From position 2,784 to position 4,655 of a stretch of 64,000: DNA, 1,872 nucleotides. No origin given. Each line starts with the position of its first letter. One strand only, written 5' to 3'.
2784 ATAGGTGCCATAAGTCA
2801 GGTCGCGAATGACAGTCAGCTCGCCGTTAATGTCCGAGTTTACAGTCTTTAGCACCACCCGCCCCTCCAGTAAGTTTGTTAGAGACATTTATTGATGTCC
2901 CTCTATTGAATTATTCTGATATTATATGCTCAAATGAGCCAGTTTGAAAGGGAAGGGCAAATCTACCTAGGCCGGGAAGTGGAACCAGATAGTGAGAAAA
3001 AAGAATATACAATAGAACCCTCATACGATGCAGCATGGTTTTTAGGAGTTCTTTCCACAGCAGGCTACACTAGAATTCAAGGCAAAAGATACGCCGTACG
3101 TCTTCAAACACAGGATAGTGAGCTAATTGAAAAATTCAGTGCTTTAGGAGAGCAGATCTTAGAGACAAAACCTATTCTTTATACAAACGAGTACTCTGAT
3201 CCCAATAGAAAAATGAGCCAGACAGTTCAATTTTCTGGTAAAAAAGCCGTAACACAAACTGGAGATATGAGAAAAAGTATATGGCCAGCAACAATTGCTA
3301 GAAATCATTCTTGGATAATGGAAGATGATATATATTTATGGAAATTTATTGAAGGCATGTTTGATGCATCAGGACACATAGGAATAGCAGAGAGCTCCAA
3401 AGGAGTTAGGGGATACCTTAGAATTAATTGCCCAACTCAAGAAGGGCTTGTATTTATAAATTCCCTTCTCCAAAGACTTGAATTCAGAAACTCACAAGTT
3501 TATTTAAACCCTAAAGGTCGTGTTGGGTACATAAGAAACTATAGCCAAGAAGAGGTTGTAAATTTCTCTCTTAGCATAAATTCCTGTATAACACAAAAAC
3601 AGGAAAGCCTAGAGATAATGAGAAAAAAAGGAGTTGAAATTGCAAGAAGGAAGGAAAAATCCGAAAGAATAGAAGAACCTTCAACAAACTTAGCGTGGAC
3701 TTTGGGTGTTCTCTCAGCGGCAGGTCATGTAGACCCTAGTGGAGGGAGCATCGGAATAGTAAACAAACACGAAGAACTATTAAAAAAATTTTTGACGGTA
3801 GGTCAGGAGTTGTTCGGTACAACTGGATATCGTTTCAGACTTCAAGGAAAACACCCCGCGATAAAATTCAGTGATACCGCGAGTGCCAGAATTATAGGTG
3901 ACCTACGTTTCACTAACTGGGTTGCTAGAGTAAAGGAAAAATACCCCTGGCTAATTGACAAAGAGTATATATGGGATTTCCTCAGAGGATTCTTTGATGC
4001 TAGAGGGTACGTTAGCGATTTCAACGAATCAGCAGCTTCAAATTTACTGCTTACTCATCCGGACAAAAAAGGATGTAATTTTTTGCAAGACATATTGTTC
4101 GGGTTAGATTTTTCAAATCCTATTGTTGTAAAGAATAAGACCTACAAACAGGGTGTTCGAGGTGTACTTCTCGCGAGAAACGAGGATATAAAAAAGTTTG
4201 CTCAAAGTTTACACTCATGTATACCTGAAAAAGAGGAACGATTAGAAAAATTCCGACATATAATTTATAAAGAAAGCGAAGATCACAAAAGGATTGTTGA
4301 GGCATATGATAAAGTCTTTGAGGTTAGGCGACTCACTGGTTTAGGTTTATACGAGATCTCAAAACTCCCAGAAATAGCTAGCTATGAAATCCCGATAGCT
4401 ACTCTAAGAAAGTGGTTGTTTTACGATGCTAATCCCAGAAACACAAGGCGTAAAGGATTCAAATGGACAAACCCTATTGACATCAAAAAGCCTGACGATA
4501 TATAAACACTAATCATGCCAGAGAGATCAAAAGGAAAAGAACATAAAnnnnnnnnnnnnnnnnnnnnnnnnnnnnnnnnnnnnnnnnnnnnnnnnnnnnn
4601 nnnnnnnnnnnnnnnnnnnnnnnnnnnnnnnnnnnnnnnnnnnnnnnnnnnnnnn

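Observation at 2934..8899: Operon opening with a four-motif, catalytically degenerate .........-fold protein and a ParB/DGQHR-like protein, co-directional with rarA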

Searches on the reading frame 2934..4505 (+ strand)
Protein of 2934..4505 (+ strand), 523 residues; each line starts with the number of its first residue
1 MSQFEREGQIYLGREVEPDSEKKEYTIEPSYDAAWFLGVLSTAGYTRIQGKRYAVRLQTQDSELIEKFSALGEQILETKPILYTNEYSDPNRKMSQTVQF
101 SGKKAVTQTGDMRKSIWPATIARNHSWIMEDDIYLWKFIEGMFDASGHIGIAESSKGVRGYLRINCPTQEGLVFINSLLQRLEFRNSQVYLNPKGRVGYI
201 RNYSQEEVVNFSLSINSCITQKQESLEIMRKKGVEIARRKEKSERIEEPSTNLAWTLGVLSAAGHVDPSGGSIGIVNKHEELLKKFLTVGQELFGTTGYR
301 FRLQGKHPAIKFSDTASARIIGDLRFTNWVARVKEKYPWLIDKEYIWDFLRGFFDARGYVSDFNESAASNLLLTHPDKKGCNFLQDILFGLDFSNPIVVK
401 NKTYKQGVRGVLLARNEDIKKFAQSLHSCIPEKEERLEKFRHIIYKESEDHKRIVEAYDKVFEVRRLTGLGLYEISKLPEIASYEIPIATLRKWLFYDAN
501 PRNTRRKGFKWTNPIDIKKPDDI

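Call 3: search_protein_families(library=pfam, proteins=[window:2934-4505:+], max_evalue=1)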
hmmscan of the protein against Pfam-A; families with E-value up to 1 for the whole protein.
window:2934-4505:+ (523 aa): 3 families
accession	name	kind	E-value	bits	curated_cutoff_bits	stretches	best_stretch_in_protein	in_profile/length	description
PF14528.11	LAGLIDADG_3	-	2.8e-13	50.4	22.5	1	348-425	5-80/82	LAGLIDADG-like domain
PF14527.11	LAGLIDADG_WhiA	-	0.0068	16.9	23.2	0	349-406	4-59/93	WhiA LAGLIDADG-like domain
PF08443.16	RimK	-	0.22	11.5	21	1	381-420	31-65/188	RimK-like ATP-grasp domain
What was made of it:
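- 2934..4505 (+): P1: 523-aa protein with two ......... units and no catalytic acids (A2803_04710 in Cand. Woesebacteria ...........2_01_FULL_44_21). Pfam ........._3 2.8e-13 (call 3).
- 3666..4271 (+): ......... unit 2 (aa 245-446). Motif 3 at 3699-3728 (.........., position 8 = A). Motif 4 at 3978-4010 (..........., position 8 = R). The Pfam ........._3 stretch covers aa 348-425 (call 3).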

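Call 4: search_protein_families(library=ncbifam, proteins=[window:2934-4505:+], max_evalue=1)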
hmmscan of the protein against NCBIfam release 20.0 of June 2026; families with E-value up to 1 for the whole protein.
window:2934-4505:+ (523 aa): 0 families

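Call 6: search_solved_structures(query=window:2934-4505:+, max_evalue=10, show_alignments=3)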
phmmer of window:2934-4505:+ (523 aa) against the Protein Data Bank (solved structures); distinct sequences matched with E-value up to 10: 1.
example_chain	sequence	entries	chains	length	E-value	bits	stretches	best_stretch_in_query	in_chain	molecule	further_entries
9y6s_8D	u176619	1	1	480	0.069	15.1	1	416-469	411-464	T-lymphocyte triggering factor, putative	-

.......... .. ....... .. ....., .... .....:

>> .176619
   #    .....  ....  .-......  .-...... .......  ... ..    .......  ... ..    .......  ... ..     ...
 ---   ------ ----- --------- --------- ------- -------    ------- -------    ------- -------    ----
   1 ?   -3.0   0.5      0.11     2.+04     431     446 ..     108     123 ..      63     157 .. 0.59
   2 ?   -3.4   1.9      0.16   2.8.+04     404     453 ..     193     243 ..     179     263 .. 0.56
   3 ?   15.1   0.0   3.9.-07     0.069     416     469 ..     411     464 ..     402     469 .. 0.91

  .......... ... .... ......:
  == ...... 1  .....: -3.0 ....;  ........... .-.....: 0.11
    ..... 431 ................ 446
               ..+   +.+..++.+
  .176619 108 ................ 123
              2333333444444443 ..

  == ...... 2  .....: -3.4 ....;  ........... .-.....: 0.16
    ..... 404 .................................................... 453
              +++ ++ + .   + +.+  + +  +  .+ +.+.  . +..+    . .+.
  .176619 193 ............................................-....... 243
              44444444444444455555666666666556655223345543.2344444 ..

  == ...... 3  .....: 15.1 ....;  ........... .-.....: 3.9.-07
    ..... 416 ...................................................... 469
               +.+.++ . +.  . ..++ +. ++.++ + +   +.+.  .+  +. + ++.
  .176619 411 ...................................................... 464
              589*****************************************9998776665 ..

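Call 8: find_homologous_proteins(query=window:2934-4505:+, max_evalue=0.001)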
Query window:2934-4505:+ (523 aa): 1 proteins with E <= 0.001 among 8000 candidates.
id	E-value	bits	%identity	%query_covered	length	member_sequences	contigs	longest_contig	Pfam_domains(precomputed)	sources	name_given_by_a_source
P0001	0.0e+0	1199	100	100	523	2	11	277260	PF14528.12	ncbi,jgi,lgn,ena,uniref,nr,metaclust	ncbi:hypothetical protein A2803_04710 [Candidatus Woesebacteria bacterium RIFCSPHIGHO2_01_FULL_44_21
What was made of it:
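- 2934..4505 (+): Identical protein named in call 8.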

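Call 21: predict_structure(protein=window:2934-4505:+)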
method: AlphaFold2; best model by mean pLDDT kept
length: 523 residues; sequences in the alignment: 1
mean_pLDDT: 33.0   pTM: 0.19
mean pLDDT of the five models: 33.0, 30.4, 30.1, 27.7, 26.8
residues with pLDDT >= 90: 0; 70-90: 0; 50-70: 0; < 50: 523
segments of 3 or more residues with pLDDT < 50: 1-523
pLDDT, mean of each block of 10 residues (from residue 1): 31 36 35 35 29 31 39 35 27 26 23 21 23 30 31 30 38 43 37 33 33 28 29 30 28 29 26 28 39 33 28 26 34 40 37 31 31 34 37 27 27 32 40 38 34 42 39 40 39 41 39 40 40
secondary structure, 60 per line:
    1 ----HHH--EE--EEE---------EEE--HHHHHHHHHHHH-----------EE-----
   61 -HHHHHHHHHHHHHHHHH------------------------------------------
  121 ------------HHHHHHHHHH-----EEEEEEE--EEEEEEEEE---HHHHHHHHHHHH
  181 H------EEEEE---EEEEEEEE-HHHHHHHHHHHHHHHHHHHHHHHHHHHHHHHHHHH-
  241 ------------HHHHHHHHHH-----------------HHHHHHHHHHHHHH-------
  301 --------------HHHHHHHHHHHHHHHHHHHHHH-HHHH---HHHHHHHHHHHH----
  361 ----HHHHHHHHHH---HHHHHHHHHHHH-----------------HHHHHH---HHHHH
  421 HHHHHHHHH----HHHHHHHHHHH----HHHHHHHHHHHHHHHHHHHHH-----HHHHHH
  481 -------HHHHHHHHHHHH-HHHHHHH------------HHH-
elements in order: E14-16 E26-28 H31-42 H62-78 H133-142 E148-154 E157-165 H169-181 E188-192 E196-203 H205-239 H253-262 H280-293 H315-336 H338-341 H345-356 H365-374 H378-389 H407-412 H416-429 H434-444 H449-469 H475-480 H488-499 H501-507
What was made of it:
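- Tried and rejected: AF2 of P1 without an alignment gave pLDDT 33 and was unusable (call 21).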

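Call 23: search_protein_representatives(protein=window:2934-4505:+)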
Query: 523 residues. Proteins with E-value up to 0.001 (for the whole library): 238; up to 1e-10: 159; up to 1e-30: 17. The best 150 are listed.
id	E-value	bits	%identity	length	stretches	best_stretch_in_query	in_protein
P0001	0.0e+00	1198.6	100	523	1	1-523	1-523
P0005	9.2e-81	288.5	36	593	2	245-506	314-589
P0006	5.4e-67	243.1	34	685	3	230-449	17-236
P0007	6.5e-62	226.3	31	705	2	227-461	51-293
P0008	5.0e-54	200.3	33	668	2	237-467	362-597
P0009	3.6e-52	194.2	33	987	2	242-442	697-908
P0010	1.5e-50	188.9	31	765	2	217-450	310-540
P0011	3.3e-50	187.7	31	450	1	22-441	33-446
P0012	2.6e-47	178.2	33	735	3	14-239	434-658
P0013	6.1e-46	173.6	30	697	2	222-468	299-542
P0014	6.2e-45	170.3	30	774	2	208-442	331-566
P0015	7.6e-43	163.4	31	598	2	225-448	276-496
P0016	5.4e-37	144.1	30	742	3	12-158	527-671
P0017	8.0e-35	137.0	35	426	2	382-503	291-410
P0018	1.2e-31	126.5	33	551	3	21-149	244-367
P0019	1.7e-31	126.0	34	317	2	344-512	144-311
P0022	9.6e-29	116.9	33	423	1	247-509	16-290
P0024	2.0e-28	115.9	37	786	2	21-153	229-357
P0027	1.8e-27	112.7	35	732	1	190-448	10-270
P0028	2.3e-27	112.4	32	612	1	229-470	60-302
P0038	4.9e-26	108.0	32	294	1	233-503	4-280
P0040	2.4e-25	105.7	32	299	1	249-501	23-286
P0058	1.4e-23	99.9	29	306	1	241-504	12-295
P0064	6.8e-23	97.6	30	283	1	245-502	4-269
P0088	5.0e-21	91.5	34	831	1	242-441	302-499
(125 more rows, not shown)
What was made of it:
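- Tried and rejected: The exhaustive HMMER search did find them for P1 (call 23).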

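Call 28: search_protein_families(library=pfam, proteins=[P0005, P0006, P0007, P0009, P0012, P0016, P0024, P0027, P0088, P0028], max_evalue=0.01)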
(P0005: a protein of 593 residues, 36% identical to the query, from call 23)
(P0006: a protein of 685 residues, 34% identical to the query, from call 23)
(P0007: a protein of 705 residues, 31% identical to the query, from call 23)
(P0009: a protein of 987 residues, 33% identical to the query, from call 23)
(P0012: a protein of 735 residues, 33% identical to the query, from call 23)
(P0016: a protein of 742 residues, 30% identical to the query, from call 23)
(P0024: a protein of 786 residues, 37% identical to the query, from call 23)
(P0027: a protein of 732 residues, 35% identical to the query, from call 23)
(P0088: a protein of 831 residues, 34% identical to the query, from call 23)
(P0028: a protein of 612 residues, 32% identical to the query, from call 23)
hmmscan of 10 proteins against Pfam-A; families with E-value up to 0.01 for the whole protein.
P0005 (593 aa): 1 family
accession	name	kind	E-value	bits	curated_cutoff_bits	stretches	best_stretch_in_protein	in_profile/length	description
PF14528.11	LAGLIDADG_3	-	4.6e-09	36.9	22.5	0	121-181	2-60/82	LAGLIDADG-like domain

P0006 (685 aa): 1 family
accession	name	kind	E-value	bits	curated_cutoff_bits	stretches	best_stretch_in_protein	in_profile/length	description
PF14528.11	LAGLIDADG_3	-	1.4e-16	60.9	22.5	1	576-639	3-64/82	LAGLIDADG-like domain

P0007 (705 aa): 2 families
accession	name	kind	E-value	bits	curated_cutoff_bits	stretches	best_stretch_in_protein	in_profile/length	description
PF18780.6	HNH_repeat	-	2.1e-11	44.4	26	2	637-683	1-42/54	Homing endonuclease associated repeat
PF13986.11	DUF4224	-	0.0025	18.1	22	0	35-62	5-32/45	Domain of unknown function (DUF4224)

P0009 (987 aa): 2 families
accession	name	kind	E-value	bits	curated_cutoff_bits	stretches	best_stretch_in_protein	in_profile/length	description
PF18780.6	HNH_repeat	-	1.7e-17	64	26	1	425-471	1-42/54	Homing endonuclease associated repeat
PF14528.11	LAGLIDADG_3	-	2.5e-07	31.3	22.5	1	807-892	3-81/82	LAGLIDADG-like domain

P0012 (735 aa): 2 families
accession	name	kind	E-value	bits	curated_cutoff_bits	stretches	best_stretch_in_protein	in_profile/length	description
PF14528.11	LAGLIDADG_3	-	8.4e-08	32.8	22.5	1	556-634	5-81/82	LAGLIDADG-like domain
PF18780.6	HNH_repeat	-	0.0012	19.6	26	0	664-710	2-43/54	Homing endonuclease associated repeat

P0016 (742 aa): 1 family
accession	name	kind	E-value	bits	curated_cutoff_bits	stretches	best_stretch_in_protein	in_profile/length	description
PF14528.11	LAGLIDADG_3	-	1.5e-11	44.9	22.5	1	648-727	3-81/82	LAGLIDADG-like domain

P0024 (786 aa): 1 family
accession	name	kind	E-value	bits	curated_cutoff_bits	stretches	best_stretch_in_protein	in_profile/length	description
PF14528.11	LAGLIDADG_3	-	1.1e-07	32.4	22.5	0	341-418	5-81/82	LAGLIDADG-like domain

P0027 (732 aa): 4 families
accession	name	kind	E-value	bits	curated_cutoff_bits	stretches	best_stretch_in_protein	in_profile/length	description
PF14528.11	LAGLIDADG_3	-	3.3e-07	30.9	22.5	1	174-248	5-81/82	LAGLIDADG-like domain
PF18780.6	HNH_repeat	-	4.5e-05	24.2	26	1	276-321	2-42/54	Homing endonuclease associated repeat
PF13518.12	HTH_28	-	0.00078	19.9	25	0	40-59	14-33/52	Helix-turn-helix domain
PF13384.12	HTH_23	-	0.0079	16.4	24.6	0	514-541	6-33/50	Homeodomain-like domain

P0088 (831 aa): 1 family
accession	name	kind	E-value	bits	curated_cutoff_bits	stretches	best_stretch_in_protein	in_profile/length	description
PF14528.11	LAGLIDADG_3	-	1.3e-06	29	22.5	1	408-484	2-81/82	LAGLIDADG-like domain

P0028 (612 aa): 2 families
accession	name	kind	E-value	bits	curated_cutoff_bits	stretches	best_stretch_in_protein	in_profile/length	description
PF18780.6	HNH_repeat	-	1.9e-13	50.9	26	2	390-435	2-42/54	Homing endonuclease associated repeat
PF14528.11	LAGLIDADG_3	-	2.2e-08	34.7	22.5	1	183-261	5-81/82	LAGLIDADG-like domain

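Call 75: search_protein_families(library=pfam, proteins=[P0019, P0022, P0038, P0040, P0058, P0064], max_evalue=0.1)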
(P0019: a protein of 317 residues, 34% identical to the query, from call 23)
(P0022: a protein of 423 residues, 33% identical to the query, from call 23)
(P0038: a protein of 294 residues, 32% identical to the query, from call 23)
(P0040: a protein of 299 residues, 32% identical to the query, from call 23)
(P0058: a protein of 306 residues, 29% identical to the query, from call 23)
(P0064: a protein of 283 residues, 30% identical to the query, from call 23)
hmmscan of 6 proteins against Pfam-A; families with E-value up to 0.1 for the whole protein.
P0019 (317 aa): 3 families
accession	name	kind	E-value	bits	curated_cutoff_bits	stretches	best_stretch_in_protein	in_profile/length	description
PF14528.11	LAGLIDADG_3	-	2.4e-09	37.8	22.5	2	145-228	2-80/82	LAGLIDADG-like domain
PF00961.24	LAGLIDADG_1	-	0.011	17.1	23.1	1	150-229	1-82/102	LAGLIDADG endonuclease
PF14527.11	LAGLIDADG_WhiA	-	0.035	14.7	23.2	0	148-203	3-52/93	WhiA LAGLIDADG-like domain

P0022 (423 aa): 1 family
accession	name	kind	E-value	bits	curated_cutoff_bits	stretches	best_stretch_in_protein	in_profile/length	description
PF14528.11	LAGLIDADG_3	-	0.027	15.1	22.5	0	124-204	5-80/82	LAGLIDADG-like domain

P0038 (294 aa): 0 families

P0040 (299 aa): 2 families
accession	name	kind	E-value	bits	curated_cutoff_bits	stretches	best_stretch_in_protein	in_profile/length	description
PF14528.11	LAGLIDADG_3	-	7.4e-16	58.6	22.5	1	128-210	2-81/82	LAGLIDADG-like domain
PF14527.11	LAGLIDADG_WhiA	-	0.0057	17.2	23.2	1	131-188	3-56/93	WhiA LAGLIDADG-like domain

P0058 (306 aa): 2 families
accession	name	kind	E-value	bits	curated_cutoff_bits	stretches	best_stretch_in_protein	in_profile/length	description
PF14528.11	LAGLIDADG_3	-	2.1e-15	57.1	22.5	2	134-218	5-81/82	LAGLIDADG-like domain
PF00961.24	LAGLIDADG_1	-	0.018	16.4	23.1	0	136-193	1-58/102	LAGLIDADG endonuclease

P0064 (283 aa): 3 families
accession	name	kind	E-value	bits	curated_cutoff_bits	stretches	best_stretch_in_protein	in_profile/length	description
PF14528.11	LAGLIDADG_3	-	2.2e-09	37.9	22.5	1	11-79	3-66/82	LAGLIDADG-like domain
PF14527.11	LAGLIDADG_WhiA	-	1.5e-05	25.5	23.2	1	117-178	3-64/93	WhiA LAGLIDADG-like domain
PF05204.19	Hom_end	-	0.0031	18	21.1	0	13-54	16-54/110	Homing endonuclease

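Call 79: search_protein_families(library=padloc, proteins=[window:2934-4505:+], max_evalue=0.1)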
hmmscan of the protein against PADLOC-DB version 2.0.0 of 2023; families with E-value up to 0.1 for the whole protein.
window:2934-4505:+ (523 aa): 1 family
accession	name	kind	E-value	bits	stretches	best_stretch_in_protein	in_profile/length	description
PDLC00313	PtuB1|PtuB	-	0.03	11.8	1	207-249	84-126/240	Unknown function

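Call 80: search_protein_families(library=phrogs, proteins=[window:2934-4505:+], max_evalue=0.1)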
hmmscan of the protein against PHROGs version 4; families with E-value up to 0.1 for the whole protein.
window:2934-4505:+ (523 aa): 2 families
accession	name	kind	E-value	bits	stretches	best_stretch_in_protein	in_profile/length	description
phrog_4645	-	DNA, RNA and nucleotide metabolism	4.1e-14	53.4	2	250-426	106-285/308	endonuclease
phrog_9375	-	unknown function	0.037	15.3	0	408-447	19-60/79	-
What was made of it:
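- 2934..4505 (+): PHROG 4645 'endonuclease' 4e-14 (call 80).
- Tried and rejected: PADLOC and PHROGs found nothing for P2 (calls 79, 80).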
